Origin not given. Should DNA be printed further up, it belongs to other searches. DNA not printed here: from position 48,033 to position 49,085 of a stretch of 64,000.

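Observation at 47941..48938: KTSC-domain protein translationally coupled to a Pol-beta-type nucleotidyltransferase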

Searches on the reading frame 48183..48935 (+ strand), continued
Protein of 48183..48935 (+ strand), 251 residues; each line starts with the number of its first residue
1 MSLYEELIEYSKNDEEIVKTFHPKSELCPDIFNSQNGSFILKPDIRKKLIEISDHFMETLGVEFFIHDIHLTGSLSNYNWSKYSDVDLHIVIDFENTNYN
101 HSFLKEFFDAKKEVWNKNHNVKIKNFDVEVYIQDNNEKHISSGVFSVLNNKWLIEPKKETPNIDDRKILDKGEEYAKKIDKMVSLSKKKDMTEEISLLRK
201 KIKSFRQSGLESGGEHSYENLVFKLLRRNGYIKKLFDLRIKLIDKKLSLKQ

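Call 21: get_annotated_region(hit=H15, flank=5000)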
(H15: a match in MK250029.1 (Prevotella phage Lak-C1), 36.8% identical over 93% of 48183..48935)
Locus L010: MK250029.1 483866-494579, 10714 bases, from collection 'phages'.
description: MAG: Prevotella phage Lak-C1, complete genome.
organism: Prevotella phage Lak-C1 (NCBI taxid 2491292)
taxonomy: Viruses; Duplodnaviria; Heunggongvirae; Uroviricota; Caudoviricetes
host: Prevotella sp.; source: human feces; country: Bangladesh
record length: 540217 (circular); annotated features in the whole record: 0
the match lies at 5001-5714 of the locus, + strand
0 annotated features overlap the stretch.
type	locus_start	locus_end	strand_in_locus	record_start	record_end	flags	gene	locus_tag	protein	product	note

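Call 22: predict_structure(alignment_id=A1)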
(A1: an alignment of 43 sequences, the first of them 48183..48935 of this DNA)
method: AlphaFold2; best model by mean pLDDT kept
length: 251 residues; sequences in the alignment: 43
mean_pLDDT: 81.4   pTM: 0.72
mean pLDDT of the five models: 81.4, 68.6, 62.5, 60.4, 52.7
residues with pLDDT >= 90: 57; 70-90: 154; 50-70: 35; < 50: 5
segments of 3 or more residues with pLDDT < 50: 17-20
pLDDT, mean of each block of 10 residues (from residue 1): 76 53 69 83 93 91 86 74 79 81 85 84 84 83 87 78 84 94 89 88 81 75 85 85 69 41
secondary structure, 60 per line:
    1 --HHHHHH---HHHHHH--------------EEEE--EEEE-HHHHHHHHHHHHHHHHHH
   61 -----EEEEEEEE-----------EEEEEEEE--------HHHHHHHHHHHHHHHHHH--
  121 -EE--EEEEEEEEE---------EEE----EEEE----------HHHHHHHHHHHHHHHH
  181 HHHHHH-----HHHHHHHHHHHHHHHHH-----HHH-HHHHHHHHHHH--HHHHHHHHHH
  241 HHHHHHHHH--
elements in order: H3-8 H12-17 E32-35 E38-41 H43-60 E66-73 E85-92 H101-118 E126-134 E144-146 E151-154 H165-186 H192-208 H218-228 H231-249

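Call 24: fold_search(model_id=the predicted structure, library=pdb)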
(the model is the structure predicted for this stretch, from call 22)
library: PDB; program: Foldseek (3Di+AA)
matches with E <= 10: 613; with E <= 0.001: 1
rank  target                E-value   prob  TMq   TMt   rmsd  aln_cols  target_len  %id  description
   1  6wt9                  6.2e-04  0.94  0.23  0.21  15.4       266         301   12  Structure of STING-associated CdnE c-di-GMP synthase from Capnocytophaga granulosa (released 2020-09-09)
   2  6e0m                  3.2e-03  0.90  0.26  0.24  16.4       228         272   16  Structure of Elizabethkingia meningoseptica CdnE cyclic dinucleotide synthase (released 2019-02-20)
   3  6un8_A                4.2e-03  0.75  0.23  0.23  13.8       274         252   14  Wild type ANT bound to neomycin (released 2020-05-06)
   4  6xz0                  5.6e-03  0.85  0.29  0.29  12.8       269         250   12  Crystal structure of spectinomycin adenyltransferase AAD(9) from Enterococcus faecialis with spectinomycin (released 2020-04-15)
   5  6nmk_B                8.7e-03  0.75  0.25  0.25  13.5       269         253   14  Binary complex structure of the T130K mutant of ANT-4'' with Neomycin (released 2020-01-15)
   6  6un8_B                1.0e-02  0.63  0.23  0.23  14.2       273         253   12  Wild type ANT bound to neomycin (released 2020-05-06)
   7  6nmk_A                1.4e-02  0.66  0.26  0.26  13.8       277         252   12  Binary complex structure of the T130K mutant of ANT-4'' with Neomycin (released 2020-01-15)
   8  6p01_A                1.4e-02  0.69  0.27  0.27  12.7       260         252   13  Apo structure of the E52D mutant of ANT-4 (released 2020-01-29)
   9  6sxj                  1.9e-02  0.63  0.27  0.27  12.4       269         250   13  Crystal structure of spectinomycin adenyltransferase AAD(9) from Enterococcus faecialis (released 2020-04-15)
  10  6xxq_A                1.9e-02  0.60  0.25  0.25  15.4       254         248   12  Crystal structure of spectinomycin adenyltransferase AAD(9) from Enterococcus faecialis with ATP and spectinomycin (released 2020-04-15)
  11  6p06_A                2.0e-02  0.60  0.26  0.26  12.7       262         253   15  Ternary structure of the E52D mutant of ANT-4 with Neomycin and AMPCPP (released 2020-01-29)
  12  3jyy_A                2.8e-02  0.60  0.27  0.26  13.2       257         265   15  SeMet LinB complexed with PPi (released 2009-11-03)
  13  5lpa_A                3.0e-02  0.51  0.26  0.25  13.2       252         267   10  AadA E87Q in complex with ATP, calcium and dihydrostreptomycin (released 2018-01-17)
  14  6p8u_A                3.2e-02  0.66  0.29  0.25  12.8       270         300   14  Structure of P. aeruginosa ATCC27853 CdnD:HORMA2:Peptide 1 complex (released 2019-12-25)
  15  1kny_A                3.2e-02  0.41  0.23  0.22  13.3       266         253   13  KANAMYCIN NUCLEOTIDYLTRANSFERASE (released 1996-08-17)
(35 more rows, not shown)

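Call 33: search_solved_structures(query=A2, max_evalue=10, show_alignments=4)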
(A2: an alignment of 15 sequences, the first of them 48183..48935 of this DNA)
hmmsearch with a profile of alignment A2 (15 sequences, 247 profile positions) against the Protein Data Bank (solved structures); distinct sequences matched with E-value up to 10: 10.
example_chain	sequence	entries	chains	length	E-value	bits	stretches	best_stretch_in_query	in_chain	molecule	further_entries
3nku_A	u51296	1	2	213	0.013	18.3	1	39-95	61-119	DrrA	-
6yx5_B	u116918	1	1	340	0.035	17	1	39-95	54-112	Multifunctional virulence effector protein DrrA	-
6dmp_B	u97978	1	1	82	0.19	14.5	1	156-209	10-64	Designed orthogonal protein DHD13_XAAA_B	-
1bby_A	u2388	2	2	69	0.28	14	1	98-157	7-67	RAP30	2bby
1h3o_B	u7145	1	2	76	0.32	13.8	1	23-57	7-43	TRANSCRIPTION INITIATION FACTOR TFIID 20/15 KDA SUBUNITS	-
4zrl_A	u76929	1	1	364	0.77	12.6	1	21-100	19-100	Poly(A) RNA polymerase gld-2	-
30ff_DL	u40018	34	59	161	0.86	12.4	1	22-57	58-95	Transcription initiation factor TFIID subunit 12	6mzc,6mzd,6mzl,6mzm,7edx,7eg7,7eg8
7tbo_A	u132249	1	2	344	1.2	11.9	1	103-206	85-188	D12 LOV2-DARPin fusion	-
2lxy_A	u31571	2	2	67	1.4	11.7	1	163-202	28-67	2-mercaptophenol-alpha3C | 4-mercaptophenol-alpha3C protein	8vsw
2mi7_A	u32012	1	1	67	3.2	10.5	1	163-202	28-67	de novo protein a3Y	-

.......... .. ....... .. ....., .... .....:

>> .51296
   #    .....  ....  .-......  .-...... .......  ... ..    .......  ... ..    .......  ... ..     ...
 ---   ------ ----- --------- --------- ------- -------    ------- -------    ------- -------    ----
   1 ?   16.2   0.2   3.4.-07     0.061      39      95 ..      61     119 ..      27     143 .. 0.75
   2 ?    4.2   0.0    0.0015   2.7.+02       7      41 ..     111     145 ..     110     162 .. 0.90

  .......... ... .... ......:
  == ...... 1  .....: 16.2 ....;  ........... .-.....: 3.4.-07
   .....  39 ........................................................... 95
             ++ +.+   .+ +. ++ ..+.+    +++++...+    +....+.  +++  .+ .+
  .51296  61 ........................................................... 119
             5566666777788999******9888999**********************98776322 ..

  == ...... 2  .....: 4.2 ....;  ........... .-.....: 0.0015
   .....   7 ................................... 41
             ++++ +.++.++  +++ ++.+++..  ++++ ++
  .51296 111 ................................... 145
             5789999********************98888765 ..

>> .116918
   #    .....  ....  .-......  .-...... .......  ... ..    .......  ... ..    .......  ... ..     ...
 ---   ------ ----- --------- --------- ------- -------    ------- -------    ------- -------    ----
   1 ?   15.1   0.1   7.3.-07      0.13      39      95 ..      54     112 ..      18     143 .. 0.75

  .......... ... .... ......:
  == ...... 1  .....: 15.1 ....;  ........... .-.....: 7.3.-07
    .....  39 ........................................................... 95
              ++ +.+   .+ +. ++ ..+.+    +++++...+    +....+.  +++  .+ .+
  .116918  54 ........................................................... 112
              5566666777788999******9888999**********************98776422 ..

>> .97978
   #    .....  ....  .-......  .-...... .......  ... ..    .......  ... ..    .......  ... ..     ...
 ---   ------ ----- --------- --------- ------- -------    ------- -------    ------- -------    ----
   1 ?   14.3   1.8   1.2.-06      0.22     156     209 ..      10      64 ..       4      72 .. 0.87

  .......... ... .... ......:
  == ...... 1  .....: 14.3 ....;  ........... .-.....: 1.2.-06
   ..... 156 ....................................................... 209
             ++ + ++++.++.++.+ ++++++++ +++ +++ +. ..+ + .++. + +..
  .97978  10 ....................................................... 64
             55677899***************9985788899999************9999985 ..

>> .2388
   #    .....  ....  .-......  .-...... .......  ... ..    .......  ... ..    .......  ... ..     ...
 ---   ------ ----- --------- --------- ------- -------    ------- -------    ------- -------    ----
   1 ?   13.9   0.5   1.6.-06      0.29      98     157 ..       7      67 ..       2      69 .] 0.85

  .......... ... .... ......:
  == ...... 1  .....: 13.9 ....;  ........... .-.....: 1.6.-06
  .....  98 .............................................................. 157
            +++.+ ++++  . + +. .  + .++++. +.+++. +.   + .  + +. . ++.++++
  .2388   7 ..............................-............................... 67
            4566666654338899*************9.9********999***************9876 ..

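Call 34: search_protein_families(library=ncbifam, proteins=[window:48183-48935:+, L002:3983-4693:+, L003:3505-4209:+, L001:3917-4711:+, P0042], max_evalue=0.1)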
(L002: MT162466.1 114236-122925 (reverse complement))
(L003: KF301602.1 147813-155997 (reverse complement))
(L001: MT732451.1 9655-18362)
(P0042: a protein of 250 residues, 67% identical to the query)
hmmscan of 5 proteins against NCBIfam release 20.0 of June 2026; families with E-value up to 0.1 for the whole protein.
window:48183-48935:+ (251 aa): 1 family
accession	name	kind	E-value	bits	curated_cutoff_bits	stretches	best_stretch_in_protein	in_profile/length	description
NF000181.1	ANT_4p_Ia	exception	0.064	12.7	500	0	36-106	2-71/253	aminoglycoside O-nucleotidyltransferase ANT(4')-Ia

L002:3983-4693:+ (237 aa): 0 families

L003:3505-4209:+ (235 aa): 0 families

L001:3917-4711:+ (265 aa): 0 families

P0042 (250 aa): 0 families

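Call 35: find_related_loci(query=A2, collection=viral_contigs, flank=4000)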
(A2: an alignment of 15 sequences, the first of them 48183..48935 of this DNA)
Query A2 (251 aa) in viral_contigs; peptide patterns used: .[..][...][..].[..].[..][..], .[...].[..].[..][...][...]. (x = any residue, [..] = any of these).
600 stretches matched a pattern (row limit reached: there are more); 589 encode a relative of the query (tblastn E <= 1e-3); the best 80 are kept; 80 distinct loci.
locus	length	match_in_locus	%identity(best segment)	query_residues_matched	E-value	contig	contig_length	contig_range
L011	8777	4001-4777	64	1-251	6e-107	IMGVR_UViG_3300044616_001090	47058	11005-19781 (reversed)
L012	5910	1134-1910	62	1-251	6e-106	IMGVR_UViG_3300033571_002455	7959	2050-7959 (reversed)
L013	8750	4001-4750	63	1-251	2e-104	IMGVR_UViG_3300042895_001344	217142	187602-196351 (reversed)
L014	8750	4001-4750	63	1-251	4e-104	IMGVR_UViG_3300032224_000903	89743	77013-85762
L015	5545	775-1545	63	1-251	1e-103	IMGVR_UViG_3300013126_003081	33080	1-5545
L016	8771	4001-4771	63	1-251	1e-103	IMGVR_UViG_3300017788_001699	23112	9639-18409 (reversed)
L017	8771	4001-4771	63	1-251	6e-104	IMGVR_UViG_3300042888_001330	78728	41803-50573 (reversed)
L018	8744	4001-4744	64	1-251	2e-103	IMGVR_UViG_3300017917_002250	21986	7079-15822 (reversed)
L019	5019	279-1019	63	1-251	3e-102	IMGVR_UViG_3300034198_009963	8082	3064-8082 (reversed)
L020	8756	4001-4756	62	1-251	4e-102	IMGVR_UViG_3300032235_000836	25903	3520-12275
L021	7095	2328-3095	59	1-251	1e-101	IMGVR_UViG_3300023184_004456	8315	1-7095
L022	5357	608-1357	64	1-251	1e-100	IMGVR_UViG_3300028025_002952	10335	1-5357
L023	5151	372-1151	61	1-251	5e-100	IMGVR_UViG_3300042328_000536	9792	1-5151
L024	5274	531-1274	61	1-251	3e-99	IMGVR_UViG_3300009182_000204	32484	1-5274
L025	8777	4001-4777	60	1-251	2e-98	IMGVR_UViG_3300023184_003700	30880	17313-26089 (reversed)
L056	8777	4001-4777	58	1-251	7e-92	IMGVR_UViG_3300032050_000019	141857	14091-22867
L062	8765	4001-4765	47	1-251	1e-67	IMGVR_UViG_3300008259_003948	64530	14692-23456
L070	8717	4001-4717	45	15-251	7e-65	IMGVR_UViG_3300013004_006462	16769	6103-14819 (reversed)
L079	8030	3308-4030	46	15-251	9e-64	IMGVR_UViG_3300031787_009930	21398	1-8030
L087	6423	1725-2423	45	18-249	1e-61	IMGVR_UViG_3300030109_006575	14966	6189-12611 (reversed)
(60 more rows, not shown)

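Call 40: find_homologous_proteins(query=L002:3983-4693:+, max_evalue=0.001)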
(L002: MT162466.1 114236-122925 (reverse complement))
Query L002:3983-4693:+ (237 aa): 2106 proteins with E <= 0.001 among 2401 candidates; the best 120 are listed.
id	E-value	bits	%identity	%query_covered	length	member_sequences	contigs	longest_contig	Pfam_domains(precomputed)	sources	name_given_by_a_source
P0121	1.2e-145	501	93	100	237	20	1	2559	-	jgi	-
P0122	1.2e-136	472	89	100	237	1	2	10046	-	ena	-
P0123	6.4e-134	463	87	100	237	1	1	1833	-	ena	-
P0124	9.2e-134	462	88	100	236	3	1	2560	-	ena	-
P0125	1.8e-133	461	87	95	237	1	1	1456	-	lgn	-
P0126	1.8e-130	451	84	100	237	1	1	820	-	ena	-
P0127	7.1e-129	446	83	100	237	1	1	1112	-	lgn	-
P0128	1.0e-128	446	84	100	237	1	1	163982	-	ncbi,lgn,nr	ncbi:hypothetical protein [Synechococcus phage S-B68]|nr:hypothetical protein [Synechococcus phage S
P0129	1.0e-128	446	85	100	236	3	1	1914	-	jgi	-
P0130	5.4e-127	440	82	100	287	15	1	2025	-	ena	-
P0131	6.5e-127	440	83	100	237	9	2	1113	-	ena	-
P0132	1.0e-126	439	83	100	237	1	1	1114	-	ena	-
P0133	1.0e-126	439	84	100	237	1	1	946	-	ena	-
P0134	3.5e-126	437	84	100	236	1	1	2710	-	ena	-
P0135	4.9e-126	437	83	100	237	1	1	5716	-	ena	-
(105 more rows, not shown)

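Call 46: search_protein_families(library=pfam, proteins=[L062:4016-6148:+, L070:3986-5578:+, L079:3296-5605:+, L056:3701-4777:+, L087:1677-2618:+], max_evalue=0.01)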
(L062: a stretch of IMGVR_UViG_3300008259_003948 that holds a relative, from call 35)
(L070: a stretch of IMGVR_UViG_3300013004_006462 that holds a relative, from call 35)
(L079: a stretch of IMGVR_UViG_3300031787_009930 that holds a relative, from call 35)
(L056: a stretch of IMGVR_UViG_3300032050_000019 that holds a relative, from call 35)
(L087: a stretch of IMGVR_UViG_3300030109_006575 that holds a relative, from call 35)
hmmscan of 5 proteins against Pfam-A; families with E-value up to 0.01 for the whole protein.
L062:4016-6148:+ (711 aa): 2 families
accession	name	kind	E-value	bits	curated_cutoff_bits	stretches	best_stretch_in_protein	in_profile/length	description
PF01551.29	Peptidase_M23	-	1.9e-26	92.5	28.7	1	281-384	2-96/96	Peptidase family M23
PF01909.29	NTP_transf_2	-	0.0031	18.3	21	0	55-118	13-73/93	Nucleotidyltransferase domain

L070:3986-5578:+ (531 aa): 1 family
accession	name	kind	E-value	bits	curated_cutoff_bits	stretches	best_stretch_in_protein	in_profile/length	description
PF01471.23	PG_binding_1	-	2.2e-10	41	23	1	291-338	4-49/57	Putative peptidoglycan binding domain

L079:3296-5605:+ (770 aa): 4 families
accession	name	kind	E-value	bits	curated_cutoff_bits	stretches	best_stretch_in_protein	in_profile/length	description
PF02557.22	VanY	-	4.9e-19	68.9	25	1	337-433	28-131/132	D-alanyl-D-alanine carboxypeptidase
PF01471.23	PG_binding_1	-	1.4e-12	48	23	1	495-546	3-52/57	Putative peptidoglycan binding domain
PF18765.7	Polbeta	-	7e-05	23.3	26.9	1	46-115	3-69/93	Polymerase beta, Nucleotidyltransferase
PF01909.29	NTP_transf_2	-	0.00027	21.7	21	1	45-128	3-78/93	Nucleotidyltransferase domain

L056:3701-4777:+ (359 aa): 2 families
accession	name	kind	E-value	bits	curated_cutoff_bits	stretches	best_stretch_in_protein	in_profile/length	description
PF22600.2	MTPAP-like_central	-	1.8e-05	25.2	27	1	129-219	9-90/139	Poly(A) RNA polymerase, mitochondrial-like, central palm domain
PF13047.11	DUF3907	-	0.0095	16.4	27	0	182-229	53-102/147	Protein of unknown function (DUF3907)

L087:1677-2618:+ (314 aa): 2 families
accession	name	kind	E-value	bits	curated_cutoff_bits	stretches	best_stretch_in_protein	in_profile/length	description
PF01909.29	NTP_transf_2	-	0.0014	19.4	21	1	63-132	14-76/93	Nucleotidyltransferase domain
PF22600.2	MTPAP-like_central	-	0.0078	16.7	27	0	29-101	13-77/139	Poly(A) RNA polymerase, mitochondrial-like, central palm domain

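Call 48: predict_structure(alignment_id=A3)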
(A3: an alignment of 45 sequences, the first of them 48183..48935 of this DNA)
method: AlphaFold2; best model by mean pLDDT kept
length: 251 residues; sequences in the alignment: 45
mean_pLDDT: 83.6   pTM: 0.74
mean pLDDT of the five models: 83.6, 79.5, 75.6, 73.9, 71.4
residues with pLDDT >= 90: 76; 70-90: 154; 50-70: 10; < 50: 11
segments of 3 or more residues with pLDDT < 50: 1-9
pLDDT, mean of each block of 10 residues (from residue 1): 39 76 88 89 96 91 86 90 90 82 84 84 90 84 90 86 84 91 86 88 87 81 87 83 63 36
secondary structure, 60 per line:
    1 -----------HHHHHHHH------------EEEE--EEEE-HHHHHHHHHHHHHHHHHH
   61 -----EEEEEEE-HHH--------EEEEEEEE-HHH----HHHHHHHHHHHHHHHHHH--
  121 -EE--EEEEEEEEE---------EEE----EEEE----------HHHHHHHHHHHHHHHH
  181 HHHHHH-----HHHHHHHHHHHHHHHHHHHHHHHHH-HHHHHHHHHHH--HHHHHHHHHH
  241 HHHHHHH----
elements in order: H12-19 E32-35 E38-41 H43-60 E66-72 E85-92 H101-118 E126-134 E144-146 E151-154 H165-186 H192-216 H218-228 H231-247

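Call 49: search_protein_representatives(alignment_id=A3)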
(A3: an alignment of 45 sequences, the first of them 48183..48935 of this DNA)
Query: 45 sequences, 248 profile positions. Proteins with E-value up to 0.001 (for the whole library): 5127; up to 1e-10: 3850; up to 1e-30: 2709. The best 150 are listed.
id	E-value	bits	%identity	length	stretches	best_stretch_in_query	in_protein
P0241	1.6e-104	365.5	-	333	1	2-247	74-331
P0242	2.0e-93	329.0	-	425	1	2-247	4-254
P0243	2.6e-91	322.1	-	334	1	17-247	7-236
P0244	4.7e-90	318.0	-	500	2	21-247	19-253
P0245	4.7e-90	318.0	-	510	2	20-247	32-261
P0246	1.7e-89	316.2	-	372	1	2-247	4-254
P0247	2.4e-87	309.2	-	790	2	21-247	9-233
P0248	2.7e-86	305.7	-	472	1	35-247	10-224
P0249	7.5e-86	304.2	-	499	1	5-247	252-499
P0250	3.3e-85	302.2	-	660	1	2-247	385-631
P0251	6.7e-85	301.1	-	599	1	12-247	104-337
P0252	2.4e-83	296.1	-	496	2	21-246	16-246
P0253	1.4e-82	293.6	-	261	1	4-247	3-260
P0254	3.0e-82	292.5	-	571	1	4-247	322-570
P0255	1.7e-79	283.5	-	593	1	14-247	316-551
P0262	1.3e-75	270.8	-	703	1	10-247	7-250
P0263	2.7e-75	269.7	-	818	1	20-247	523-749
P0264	3.8e-75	269.2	-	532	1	8-247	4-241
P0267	1.0e-74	267.8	-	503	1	20-247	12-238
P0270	7.7e-74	264.9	-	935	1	10-247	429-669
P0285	8.8e-73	261.4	-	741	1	20-247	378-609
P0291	1.6e-72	260.6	-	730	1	13-247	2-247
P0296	4.3e-72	259.2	-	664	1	24-246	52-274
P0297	7.7e-72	258.4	-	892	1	4-246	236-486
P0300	9.9e-72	258.0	-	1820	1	20-246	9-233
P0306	2.5e-71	256.7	-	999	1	18-247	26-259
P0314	1.0e-70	254.7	-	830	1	3-247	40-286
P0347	4.6e-69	249.3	-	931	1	16-246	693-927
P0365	1.8e-68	247.3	-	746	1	18-248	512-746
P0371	3.0e-68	246.6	-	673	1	11-247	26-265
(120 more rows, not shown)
